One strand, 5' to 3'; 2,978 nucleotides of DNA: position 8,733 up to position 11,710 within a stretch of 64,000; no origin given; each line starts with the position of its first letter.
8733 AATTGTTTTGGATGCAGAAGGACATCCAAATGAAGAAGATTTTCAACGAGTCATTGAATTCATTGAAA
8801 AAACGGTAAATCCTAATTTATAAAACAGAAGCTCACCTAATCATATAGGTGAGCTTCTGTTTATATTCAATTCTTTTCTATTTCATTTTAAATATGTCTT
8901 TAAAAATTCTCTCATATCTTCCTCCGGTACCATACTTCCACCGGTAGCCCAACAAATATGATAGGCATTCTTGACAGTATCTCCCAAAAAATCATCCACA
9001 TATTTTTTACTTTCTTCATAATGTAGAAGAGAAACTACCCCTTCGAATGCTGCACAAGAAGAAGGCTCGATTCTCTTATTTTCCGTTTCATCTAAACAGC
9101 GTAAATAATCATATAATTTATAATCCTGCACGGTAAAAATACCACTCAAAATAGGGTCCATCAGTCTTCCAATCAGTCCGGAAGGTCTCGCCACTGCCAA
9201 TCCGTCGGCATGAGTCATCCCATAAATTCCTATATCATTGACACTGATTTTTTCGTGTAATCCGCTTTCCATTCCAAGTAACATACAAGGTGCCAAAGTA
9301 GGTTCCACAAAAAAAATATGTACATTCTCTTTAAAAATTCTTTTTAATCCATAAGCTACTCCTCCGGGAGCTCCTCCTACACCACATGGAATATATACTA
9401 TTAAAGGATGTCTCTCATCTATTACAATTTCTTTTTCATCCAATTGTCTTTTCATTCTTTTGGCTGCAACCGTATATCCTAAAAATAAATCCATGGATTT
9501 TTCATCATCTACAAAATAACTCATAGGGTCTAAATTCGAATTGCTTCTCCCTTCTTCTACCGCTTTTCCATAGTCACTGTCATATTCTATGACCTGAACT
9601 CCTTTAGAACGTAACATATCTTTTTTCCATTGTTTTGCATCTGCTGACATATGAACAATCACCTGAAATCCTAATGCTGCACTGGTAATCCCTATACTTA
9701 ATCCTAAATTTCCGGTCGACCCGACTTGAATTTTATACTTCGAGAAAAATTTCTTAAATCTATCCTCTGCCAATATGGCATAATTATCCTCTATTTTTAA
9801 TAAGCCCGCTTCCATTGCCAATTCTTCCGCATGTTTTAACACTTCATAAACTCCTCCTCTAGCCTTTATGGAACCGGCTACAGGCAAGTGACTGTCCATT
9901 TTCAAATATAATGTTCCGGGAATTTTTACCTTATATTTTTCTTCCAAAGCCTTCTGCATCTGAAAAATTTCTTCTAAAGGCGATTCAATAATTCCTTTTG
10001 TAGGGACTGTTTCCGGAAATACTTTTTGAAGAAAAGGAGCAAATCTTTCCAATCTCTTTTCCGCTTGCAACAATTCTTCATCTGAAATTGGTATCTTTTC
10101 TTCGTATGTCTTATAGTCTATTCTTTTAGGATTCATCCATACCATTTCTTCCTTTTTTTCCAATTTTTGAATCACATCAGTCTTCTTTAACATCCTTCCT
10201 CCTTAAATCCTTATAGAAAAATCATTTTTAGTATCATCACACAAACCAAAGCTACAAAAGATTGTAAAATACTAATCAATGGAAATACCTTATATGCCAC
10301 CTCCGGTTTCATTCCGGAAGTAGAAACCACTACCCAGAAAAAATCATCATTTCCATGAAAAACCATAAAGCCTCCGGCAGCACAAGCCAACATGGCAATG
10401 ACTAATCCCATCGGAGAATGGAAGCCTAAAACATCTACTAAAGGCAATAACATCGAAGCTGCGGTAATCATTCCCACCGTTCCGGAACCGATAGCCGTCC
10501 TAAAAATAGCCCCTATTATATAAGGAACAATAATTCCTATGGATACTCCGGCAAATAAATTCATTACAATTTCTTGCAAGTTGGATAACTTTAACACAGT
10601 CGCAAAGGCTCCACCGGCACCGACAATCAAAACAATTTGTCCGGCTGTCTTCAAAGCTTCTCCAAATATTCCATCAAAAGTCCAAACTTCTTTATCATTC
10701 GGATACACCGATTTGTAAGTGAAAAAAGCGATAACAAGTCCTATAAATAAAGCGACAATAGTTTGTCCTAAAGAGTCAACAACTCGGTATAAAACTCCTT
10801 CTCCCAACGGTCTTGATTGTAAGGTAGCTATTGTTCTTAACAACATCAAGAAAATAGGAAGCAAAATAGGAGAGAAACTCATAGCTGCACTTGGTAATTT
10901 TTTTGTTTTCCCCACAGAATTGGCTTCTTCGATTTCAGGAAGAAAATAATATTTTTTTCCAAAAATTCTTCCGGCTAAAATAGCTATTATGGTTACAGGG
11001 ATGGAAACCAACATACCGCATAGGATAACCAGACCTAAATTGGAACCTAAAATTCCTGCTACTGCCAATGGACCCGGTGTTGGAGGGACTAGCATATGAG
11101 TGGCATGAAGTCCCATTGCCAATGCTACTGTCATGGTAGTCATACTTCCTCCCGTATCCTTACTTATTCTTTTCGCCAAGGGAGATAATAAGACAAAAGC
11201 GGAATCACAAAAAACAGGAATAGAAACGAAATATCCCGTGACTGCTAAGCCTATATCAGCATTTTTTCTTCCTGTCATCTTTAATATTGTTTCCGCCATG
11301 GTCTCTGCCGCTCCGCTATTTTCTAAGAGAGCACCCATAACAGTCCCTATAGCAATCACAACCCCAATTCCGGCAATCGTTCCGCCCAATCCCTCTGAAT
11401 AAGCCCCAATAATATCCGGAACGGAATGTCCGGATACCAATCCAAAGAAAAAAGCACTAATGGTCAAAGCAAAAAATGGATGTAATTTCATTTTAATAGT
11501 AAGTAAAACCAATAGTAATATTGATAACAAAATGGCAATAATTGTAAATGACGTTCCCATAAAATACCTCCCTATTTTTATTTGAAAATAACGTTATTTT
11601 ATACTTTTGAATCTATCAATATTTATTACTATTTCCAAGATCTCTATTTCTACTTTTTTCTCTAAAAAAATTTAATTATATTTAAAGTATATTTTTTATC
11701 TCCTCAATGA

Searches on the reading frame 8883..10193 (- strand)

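Call 67: search_protein_families(library=pfam, proteins=[window:8883-10193:-], max_evalue=0.00001)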
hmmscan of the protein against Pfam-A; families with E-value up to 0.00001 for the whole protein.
window:8883-10193:- (436 aa): 1 family
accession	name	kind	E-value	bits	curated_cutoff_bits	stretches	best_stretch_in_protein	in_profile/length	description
PF00291.31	PALP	-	3.2e-35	122.3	35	1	84-390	17-281/295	Pyridoxal-phosphate dependent enzyme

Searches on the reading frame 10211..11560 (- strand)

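Call 67: search_protein_families(library=pfam, proteins=[window:10211-11560:-], max_evalue=0.00001)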
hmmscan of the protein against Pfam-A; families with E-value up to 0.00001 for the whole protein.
window:10211-11560:- (449 aa): 1 family
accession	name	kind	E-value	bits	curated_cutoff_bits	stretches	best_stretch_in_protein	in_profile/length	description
PF02447.22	GntP_permease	-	6.5e-99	332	22.5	1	6-447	2-440/440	GntP family permease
